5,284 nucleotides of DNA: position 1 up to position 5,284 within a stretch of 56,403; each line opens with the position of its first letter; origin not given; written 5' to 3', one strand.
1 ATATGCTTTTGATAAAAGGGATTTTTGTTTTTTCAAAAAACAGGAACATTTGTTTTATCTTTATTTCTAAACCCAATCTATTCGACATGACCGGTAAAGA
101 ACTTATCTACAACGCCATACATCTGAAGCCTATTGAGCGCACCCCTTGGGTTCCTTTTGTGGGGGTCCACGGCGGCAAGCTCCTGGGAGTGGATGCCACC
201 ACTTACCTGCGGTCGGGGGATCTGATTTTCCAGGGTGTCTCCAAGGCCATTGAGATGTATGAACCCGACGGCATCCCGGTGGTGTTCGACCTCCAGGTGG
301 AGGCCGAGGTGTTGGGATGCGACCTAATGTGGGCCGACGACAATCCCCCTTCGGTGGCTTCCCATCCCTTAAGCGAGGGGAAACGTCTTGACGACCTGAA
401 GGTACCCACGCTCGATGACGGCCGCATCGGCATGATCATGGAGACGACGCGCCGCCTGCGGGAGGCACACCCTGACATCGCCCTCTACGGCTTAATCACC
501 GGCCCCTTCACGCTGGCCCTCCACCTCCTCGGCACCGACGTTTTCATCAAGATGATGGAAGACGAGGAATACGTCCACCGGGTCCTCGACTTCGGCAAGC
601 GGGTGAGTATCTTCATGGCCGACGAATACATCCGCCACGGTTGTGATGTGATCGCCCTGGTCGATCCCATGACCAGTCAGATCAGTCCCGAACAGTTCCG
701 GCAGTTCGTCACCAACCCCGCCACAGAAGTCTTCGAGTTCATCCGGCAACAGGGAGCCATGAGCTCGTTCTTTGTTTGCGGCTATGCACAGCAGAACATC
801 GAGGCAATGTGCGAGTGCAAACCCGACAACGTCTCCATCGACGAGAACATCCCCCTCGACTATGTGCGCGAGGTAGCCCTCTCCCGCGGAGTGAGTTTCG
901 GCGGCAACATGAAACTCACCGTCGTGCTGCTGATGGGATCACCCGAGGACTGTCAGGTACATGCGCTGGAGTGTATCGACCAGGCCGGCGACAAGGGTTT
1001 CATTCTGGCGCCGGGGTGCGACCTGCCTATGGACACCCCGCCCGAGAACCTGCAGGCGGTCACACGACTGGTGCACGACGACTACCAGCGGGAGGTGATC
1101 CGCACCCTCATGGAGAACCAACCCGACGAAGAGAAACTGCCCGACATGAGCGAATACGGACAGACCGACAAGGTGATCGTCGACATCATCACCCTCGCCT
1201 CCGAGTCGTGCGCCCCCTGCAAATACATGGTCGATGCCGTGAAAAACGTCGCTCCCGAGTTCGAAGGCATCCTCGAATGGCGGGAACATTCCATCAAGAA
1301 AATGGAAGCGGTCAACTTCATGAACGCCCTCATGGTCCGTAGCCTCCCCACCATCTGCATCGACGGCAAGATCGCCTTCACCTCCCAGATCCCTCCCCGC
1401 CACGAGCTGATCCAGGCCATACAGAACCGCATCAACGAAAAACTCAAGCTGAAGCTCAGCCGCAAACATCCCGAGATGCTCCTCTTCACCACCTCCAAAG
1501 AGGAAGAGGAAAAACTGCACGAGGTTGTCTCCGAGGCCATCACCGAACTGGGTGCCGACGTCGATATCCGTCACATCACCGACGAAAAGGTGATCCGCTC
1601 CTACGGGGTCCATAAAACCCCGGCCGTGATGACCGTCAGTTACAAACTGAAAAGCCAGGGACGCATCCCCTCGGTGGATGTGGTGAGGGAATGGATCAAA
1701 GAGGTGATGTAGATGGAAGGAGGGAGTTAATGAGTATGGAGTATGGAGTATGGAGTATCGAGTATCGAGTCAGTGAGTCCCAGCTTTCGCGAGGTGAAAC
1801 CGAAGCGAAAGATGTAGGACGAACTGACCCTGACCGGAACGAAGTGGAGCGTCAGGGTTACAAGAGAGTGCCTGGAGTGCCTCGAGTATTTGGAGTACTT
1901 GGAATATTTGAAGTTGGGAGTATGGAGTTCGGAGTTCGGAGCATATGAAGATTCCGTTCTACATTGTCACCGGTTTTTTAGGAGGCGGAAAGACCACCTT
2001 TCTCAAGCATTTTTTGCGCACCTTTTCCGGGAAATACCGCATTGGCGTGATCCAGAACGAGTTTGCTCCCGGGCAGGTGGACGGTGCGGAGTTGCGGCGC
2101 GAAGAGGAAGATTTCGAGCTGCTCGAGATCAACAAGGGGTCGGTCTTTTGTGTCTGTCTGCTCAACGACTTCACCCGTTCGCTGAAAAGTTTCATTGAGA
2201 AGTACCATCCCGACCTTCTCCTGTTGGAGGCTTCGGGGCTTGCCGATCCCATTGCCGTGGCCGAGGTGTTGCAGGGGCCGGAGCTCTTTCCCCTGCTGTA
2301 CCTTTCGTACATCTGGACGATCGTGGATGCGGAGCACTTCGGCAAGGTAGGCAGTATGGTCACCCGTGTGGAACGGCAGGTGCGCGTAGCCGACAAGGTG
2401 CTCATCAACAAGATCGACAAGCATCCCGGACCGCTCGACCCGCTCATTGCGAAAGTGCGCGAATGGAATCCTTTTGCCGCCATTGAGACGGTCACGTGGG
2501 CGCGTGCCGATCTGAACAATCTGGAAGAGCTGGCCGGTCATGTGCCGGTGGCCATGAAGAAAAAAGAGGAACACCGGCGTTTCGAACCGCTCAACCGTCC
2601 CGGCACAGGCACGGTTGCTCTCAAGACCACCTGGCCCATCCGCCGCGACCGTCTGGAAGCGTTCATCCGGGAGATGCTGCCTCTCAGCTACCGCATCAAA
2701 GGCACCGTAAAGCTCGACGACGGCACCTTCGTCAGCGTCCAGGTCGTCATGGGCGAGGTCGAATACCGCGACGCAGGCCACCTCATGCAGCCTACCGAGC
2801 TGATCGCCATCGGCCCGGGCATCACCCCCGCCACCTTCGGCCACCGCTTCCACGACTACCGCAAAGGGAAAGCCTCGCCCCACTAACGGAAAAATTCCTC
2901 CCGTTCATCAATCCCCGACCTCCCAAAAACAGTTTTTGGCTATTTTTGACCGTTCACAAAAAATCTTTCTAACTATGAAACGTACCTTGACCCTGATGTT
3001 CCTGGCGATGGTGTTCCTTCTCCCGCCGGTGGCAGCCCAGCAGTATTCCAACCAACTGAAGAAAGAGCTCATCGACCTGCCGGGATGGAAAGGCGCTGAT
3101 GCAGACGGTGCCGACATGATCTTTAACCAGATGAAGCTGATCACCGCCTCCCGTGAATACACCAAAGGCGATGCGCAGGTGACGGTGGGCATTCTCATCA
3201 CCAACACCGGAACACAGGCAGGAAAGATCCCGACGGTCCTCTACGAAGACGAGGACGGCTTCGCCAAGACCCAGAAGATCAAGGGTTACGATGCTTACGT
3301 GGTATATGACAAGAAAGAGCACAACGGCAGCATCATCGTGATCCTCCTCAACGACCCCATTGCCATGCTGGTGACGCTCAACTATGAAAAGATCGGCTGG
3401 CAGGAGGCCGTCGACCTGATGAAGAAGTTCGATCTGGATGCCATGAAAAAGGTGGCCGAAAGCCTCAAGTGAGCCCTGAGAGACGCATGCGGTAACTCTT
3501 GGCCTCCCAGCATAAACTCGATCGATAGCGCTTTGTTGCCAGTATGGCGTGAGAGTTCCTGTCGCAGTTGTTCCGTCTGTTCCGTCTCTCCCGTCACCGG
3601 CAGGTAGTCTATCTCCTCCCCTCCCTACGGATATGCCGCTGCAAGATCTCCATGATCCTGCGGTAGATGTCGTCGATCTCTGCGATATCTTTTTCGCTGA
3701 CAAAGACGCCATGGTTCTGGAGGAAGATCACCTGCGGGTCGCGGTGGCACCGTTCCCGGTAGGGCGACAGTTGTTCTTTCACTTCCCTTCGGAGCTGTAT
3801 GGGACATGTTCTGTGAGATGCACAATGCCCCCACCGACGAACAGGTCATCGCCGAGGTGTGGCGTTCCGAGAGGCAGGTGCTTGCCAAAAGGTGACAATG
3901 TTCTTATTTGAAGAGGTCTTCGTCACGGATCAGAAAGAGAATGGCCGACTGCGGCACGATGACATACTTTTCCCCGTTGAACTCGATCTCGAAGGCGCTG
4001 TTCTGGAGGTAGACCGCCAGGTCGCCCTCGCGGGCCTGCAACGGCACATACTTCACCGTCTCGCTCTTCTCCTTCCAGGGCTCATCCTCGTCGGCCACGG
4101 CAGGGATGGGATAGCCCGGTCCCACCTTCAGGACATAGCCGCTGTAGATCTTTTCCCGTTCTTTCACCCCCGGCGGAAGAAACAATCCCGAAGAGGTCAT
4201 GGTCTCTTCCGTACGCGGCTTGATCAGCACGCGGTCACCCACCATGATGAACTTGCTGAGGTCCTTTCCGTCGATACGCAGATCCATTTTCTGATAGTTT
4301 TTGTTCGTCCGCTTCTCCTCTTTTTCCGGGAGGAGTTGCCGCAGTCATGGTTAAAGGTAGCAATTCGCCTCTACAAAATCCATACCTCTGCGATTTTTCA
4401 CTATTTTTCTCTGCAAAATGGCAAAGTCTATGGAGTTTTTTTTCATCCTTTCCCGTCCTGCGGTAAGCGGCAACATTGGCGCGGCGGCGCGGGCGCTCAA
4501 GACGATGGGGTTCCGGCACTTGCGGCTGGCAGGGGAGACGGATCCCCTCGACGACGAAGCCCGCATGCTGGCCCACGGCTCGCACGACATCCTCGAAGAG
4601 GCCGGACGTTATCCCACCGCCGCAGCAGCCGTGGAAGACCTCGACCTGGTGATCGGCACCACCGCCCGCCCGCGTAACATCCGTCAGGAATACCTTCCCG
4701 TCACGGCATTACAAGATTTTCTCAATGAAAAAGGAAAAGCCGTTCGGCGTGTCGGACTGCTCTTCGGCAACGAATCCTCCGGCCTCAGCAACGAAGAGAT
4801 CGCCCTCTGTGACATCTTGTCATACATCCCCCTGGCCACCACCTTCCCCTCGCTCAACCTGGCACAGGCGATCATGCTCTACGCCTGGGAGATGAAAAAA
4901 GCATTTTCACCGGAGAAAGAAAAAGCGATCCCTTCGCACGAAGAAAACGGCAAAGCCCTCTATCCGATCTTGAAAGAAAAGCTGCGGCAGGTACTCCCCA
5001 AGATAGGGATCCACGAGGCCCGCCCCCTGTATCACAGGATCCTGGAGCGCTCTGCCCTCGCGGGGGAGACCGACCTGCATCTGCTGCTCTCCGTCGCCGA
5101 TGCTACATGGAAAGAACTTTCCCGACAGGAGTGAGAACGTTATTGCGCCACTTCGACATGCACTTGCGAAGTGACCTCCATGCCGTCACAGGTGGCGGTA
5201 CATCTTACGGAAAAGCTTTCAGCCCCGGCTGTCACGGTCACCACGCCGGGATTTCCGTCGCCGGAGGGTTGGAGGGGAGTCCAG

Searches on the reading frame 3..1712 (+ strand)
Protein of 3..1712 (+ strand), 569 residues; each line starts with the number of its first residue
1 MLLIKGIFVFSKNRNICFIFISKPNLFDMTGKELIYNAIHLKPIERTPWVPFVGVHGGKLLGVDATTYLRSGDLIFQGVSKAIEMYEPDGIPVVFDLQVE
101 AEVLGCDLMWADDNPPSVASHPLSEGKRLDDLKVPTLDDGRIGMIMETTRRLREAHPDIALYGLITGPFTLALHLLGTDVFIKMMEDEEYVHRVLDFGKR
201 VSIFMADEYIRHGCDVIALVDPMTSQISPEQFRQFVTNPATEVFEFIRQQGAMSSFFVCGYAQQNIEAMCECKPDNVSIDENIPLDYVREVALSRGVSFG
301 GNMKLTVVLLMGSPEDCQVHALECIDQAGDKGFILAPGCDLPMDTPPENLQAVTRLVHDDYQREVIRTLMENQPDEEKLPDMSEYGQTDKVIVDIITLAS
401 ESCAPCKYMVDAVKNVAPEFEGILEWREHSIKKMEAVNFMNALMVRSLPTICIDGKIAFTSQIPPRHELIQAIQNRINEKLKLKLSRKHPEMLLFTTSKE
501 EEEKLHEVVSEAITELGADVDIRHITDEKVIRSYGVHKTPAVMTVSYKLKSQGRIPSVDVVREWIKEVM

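Call 75: search_protein_families(library=pfam, proteins=[window:3-1712:+], max_evalue=0.00001)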
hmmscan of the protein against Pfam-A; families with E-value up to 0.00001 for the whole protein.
window:3-1712:+ (569 aa): 2 families
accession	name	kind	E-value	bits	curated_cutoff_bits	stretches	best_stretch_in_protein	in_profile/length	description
PF01208.23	URO-D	-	4e-61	207.4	23.9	1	31-358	2-344/346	Uroporphyrinogen decarboxylase (URO-D)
PF13192.12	Thioredoxin_3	-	1.2e-17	64.1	24.8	1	504-566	15-76/76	Thioredoxin domain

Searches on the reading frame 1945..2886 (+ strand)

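Call 75: search_protein_families(library=pfam, proteins=[window:1945-2886:+], max_evalue=0.00001)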
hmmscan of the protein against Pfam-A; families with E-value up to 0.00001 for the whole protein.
window:1945-2886:+ (313 aa): 1 family
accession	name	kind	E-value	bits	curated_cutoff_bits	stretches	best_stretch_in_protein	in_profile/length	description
PF02492.25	cobW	-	1.6e-33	116.2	20.7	1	4-163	1-159/180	CobW/HypB/UreG, nucleotide-binding domain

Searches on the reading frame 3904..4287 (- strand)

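Call 75: search_protein_families(library=pfam, proteins=[window:3904-4287:-], max_evalue=0.00001)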
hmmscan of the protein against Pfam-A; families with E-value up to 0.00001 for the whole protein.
window:3904-4287:- (127 aa): 1 family
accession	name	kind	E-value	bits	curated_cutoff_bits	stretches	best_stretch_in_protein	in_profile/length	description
PF00166.26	Cpn10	-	7.7e-14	51.9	21.1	1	13-117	2-90/93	Chaperonin 10 Kd subunit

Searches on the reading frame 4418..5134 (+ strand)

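Call 75: search_protein_families(library=pfam, proteins=[window:4418-5134:+], max_evalue=0.00001)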
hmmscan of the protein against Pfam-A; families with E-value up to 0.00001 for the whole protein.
window:4418-5134:+ (238 aa): 1 family
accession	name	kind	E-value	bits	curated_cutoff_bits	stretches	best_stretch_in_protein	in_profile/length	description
PF00588.24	SpoU_methylase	-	7.2e-23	81.7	29.7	1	7-155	2-140/142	SpoU rRNA Methylase family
